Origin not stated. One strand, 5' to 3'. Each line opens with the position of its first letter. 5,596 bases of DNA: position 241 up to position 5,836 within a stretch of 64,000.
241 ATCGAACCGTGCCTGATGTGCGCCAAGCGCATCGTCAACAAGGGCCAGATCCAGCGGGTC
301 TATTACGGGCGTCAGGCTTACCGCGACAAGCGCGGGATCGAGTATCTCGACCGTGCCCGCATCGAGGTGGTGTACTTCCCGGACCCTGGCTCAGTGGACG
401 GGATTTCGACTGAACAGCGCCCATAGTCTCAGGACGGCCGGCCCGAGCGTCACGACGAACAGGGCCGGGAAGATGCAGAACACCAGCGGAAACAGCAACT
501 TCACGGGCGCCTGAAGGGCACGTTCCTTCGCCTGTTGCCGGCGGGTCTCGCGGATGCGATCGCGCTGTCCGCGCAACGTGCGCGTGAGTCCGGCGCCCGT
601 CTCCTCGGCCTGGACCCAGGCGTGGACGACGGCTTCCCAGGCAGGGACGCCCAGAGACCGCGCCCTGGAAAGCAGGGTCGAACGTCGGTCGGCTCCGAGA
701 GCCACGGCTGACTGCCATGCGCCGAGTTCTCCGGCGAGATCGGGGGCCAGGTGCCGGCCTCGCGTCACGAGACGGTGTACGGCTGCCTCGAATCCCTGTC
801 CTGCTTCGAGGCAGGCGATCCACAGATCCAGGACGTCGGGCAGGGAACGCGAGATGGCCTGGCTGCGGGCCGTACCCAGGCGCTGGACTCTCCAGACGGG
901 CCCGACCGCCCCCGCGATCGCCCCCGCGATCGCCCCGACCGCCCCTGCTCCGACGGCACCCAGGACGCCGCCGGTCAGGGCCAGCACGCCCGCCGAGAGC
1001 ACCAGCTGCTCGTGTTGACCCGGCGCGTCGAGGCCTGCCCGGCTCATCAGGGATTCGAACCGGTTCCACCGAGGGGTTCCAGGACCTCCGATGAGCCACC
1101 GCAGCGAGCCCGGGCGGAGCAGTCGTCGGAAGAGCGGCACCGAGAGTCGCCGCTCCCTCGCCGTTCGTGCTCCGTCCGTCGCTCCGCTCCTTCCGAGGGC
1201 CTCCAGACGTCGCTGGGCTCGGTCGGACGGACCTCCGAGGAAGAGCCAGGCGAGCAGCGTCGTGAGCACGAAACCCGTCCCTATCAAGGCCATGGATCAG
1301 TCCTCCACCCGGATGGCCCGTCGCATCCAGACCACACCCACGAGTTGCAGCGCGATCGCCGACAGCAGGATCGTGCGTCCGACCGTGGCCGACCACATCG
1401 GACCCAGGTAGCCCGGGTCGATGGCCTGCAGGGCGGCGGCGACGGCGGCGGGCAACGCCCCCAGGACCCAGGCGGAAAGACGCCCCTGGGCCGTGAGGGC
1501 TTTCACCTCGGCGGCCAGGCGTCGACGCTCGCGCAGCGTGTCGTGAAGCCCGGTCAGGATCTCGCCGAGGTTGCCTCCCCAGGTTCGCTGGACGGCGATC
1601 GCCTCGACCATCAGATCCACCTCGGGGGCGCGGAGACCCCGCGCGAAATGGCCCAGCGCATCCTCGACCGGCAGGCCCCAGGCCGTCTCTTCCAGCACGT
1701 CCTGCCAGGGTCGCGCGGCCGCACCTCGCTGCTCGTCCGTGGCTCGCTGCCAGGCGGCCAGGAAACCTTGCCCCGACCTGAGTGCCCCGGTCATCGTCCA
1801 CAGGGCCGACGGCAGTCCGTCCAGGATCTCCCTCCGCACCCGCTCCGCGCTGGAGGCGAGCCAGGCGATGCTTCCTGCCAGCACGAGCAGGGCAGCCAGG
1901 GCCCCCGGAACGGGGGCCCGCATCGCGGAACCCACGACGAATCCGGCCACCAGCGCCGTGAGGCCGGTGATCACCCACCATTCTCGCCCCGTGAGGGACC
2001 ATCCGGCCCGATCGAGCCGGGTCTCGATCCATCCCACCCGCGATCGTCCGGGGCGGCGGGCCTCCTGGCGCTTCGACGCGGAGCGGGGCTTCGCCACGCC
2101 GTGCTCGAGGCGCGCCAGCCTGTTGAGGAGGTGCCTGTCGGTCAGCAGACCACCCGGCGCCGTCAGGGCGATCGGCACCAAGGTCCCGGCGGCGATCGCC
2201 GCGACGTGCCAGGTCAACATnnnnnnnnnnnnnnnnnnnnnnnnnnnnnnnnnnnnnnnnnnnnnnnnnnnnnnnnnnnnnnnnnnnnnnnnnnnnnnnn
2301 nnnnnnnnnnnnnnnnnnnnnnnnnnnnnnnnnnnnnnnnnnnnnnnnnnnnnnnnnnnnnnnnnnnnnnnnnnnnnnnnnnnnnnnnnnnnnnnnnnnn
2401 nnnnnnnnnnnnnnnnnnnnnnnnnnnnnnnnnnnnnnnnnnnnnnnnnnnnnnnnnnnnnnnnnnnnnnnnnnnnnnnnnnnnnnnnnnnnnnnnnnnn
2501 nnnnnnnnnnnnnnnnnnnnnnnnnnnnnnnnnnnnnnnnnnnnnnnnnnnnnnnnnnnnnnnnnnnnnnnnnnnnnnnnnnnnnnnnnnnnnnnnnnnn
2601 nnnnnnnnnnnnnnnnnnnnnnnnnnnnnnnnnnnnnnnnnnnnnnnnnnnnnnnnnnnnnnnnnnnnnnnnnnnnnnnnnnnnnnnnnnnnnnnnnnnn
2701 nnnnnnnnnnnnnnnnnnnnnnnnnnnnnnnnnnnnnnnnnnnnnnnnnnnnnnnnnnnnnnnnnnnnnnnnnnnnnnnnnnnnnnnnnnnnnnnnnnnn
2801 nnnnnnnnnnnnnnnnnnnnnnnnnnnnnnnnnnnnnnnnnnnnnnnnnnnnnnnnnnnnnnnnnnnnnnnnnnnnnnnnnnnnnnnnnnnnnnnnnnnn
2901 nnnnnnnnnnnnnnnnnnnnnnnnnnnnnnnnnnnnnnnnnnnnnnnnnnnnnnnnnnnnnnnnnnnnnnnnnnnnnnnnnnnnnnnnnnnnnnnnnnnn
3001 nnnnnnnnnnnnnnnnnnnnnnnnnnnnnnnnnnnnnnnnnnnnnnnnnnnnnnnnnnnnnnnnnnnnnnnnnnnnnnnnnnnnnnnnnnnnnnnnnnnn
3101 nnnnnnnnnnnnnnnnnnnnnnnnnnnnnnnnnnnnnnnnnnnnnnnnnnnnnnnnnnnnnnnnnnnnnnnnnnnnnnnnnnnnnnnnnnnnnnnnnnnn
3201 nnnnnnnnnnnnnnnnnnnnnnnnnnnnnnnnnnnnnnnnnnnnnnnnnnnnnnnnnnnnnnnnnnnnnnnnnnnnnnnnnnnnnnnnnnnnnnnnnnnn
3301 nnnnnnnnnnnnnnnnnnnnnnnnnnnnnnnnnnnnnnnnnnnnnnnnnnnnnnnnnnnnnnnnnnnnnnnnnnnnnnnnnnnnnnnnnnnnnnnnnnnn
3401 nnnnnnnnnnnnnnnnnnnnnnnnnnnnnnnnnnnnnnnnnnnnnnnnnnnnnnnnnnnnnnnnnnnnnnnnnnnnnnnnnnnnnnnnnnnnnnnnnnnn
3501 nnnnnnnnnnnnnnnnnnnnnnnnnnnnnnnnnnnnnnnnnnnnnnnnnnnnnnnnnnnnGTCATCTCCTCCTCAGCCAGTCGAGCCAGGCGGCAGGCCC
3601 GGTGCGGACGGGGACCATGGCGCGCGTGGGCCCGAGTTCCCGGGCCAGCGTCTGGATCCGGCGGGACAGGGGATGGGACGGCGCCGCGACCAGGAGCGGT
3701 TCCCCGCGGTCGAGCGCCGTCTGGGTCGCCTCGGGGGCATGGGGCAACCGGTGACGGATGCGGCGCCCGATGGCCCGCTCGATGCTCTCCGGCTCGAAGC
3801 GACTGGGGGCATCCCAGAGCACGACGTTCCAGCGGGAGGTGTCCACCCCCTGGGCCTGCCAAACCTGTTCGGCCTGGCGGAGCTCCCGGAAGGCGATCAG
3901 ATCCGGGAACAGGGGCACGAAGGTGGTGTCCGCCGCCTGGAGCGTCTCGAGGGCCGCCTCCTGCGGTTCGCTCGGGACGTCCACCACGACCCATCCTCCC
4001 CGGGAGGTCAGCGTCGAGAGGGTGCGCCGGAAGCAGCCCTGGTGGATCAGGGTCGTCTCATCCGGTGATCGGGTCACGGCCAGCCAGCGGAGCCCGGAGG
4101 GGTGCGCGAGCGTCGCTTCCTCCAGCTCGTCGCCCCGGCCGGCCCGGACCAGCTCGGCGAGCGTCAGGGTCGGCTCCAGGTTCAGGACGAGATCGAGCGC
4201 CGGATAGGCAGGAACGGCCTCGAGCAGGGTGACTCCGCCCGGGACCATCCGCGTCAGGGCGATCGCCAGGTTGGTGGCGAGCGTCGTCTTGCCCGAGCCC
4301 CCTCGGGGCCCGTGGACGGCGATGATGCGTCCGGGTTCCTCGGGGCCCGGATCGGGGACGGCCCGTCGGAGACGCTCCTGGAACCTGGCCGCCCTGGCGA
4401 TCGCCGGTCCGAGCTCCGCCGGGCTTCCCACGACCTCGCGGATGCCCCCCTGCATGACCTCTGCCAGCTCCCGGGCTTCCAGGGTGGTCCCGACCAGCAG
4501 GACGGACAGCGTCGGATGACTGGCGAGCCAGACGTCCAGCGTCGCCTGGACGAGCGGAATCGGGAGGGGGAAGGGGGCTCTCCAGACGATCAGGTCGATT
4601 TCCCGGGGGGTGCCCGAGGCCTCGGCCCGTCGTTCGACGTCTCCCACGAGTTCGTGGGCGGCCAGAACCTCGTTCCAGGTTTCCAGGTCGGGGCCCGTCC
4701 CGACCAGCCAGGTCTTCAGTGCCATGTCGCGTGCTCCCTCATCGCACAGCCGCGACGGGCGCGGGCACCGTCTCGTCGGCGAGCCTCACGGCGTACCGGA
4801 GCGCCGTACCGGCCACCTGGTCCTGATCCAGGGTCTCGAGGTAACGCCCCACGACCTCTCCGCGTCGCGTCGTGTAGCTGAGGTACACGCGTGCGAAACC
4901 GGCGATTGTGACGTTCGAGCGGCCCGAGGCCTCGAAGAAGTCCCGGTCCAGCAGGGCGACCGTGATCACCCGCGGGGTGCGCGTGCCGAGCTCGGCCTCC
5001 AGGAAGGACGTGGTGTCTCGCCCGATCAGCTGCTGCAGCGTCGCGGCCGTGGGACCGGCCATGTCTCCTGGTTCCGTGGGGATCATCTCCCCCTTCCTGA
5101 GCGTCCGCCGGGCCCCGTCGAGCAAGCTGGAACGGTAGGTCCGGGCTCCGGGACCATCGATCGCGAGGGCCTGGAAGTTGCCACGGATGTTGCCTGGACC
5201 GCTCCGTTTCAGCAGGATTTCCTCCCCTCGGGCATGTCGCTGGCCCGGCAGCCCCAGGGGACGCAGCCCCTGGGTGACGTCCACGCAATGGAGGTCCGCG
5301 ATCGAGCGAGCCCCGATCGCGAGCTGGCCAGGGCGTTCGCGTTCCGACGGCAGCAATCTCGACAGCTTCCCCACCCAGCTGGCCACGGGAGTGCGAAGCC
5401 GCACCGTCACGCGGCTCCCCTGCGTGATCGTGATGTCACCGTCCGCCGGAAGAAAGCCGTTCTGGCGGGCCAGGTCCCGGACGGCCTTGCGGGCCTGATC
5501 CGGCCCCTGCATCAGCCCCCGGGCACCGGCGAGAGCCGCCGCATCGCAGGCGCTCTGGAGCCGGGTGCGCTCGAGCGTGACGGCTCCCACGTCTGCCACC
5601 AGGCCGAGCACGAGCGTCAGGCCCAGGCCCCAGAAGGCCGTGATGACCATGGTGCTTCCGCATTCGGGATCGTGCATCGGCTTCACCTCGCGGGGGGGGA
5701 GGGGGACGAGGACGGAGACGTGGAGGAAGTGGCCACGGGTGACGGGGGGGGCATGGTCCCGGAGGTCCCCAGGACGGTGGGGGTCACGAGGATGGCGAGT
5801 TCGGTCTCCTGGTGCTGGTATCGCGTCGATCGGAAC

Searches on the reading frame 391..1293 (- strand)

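Call 60: search_protein_families(library=pfam, proteins=[window:391-1293:-], max_evalue=0.001)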
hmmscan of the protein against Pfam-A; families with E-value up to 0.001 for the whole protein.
window:391-1293:- (300 aa): 1 family
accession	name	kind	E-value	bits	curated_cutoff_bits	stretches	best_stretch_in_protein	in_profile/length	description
PF00482.28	T2SSF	-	1.8e-10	41.3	25.2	1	155-283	2-124/125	Type II secretion system (T2SS), protein F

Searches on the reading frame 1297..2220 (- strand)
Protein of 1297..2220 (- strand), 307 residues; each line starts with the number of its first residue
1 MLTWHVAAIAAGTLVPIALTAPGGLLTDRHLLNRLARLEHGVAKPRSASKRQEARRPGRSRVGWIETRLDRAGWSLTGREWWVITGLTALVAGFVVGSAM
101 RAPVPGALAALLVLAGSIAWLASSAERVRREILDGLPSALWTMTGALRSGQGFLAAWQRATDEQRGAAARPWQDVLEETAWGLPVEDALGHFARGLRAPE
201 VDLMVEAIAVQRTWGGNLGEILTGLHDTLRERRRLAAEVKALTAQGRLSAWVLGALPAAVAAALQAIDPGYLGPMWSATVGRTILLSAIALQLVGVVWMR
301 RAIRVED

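Call 60: search_protein_families(library=pfam, proteins=[window:1297-2220:-], max_evalue=0.001)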
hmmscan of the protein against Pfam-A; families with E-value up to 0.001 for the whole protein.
window:1297-2220:- (307 aa): 1 family
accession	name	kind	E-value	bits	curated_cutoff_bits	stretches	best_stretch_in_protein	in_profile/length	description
PF00482.28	T2SSF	-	7.6e-12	45.7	25.2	1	142-263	4-122/125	Type II secretion system (T2SS), protein F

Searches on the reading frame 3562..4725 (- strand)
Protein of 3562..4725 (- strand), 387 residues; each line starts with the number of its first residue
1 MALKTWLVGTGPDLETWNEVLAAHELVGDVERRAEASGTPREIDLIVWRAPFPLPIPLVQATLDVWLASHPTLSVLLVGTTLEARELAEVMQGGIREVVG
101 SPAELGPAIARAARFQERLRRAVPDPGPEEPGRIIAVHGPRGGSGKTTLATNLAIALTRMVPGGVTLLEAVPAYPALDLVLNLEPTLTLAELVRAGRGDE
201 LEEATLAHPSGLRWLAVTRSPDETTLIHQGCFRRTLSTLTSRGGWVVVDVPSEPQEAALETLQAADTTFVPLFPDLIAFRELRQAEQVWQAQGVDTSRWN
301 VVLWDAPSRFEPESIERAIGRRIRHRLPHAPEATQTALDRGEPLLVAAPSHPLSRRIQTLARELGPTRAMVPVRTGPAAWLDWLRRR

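Call 60: search_protein_families(library=pfam, proteins=[window:3562-4725:-], max_evalue=0.001)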
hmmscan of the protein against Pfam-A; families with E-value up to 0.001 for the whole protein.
window:3562-4725:- (387 aa): 4 families
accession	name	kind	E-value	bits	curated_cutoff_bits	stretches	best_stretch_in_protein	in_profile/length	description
PF06564.18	CBP_BcsQ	-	9.1e-08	32.3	21.3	1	134-284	3-157/234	Cellulose biosynthesis protein BcsQ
PF13614.12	AAA_31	-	8e-06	26.3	27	0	133-159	2-28/177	AAA domain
PF01656.29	CbiA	-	0.00016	22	25.4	1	135-159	1-25/125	CobQ/CobB/MinD/ParA nucleotide binding domain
PF10609.15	ParA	-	0.001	19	27.1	0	133-160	4-31/246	NUBPL iron-transfer P-loop NTPase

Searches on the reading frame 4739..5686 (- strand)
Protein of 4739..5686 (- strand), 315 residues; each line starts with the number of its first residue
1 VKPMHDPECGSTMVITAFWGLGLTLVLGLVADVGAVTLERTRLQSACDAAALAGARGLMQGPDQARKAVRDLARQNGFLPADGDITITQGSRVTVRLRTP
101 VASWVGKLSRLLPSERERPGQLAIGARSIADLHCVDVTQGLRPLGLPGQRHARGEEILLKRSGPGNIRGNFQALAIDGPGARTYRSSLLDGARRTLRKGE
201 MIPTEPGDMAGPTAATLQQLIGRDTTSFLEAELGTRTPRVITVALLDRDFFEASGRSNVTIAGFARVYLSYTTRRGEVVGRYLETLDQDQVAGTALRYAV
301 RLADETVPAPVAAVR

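Call 60: search_protein_families(library=pfam, proteins=[window:4739-5686:-], max_evalue=0.001)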
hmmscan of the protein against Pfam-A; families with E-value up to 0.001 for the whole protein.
window:4739-5686:- (315 aa): 1 family
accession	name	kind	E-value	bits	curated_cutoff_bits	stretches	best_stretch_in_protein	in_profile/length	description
PF13400.11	Tad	-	6.7e-12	46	22.3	1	10-56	1-46/47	Putative Flp pilus-assembly TadE/G-like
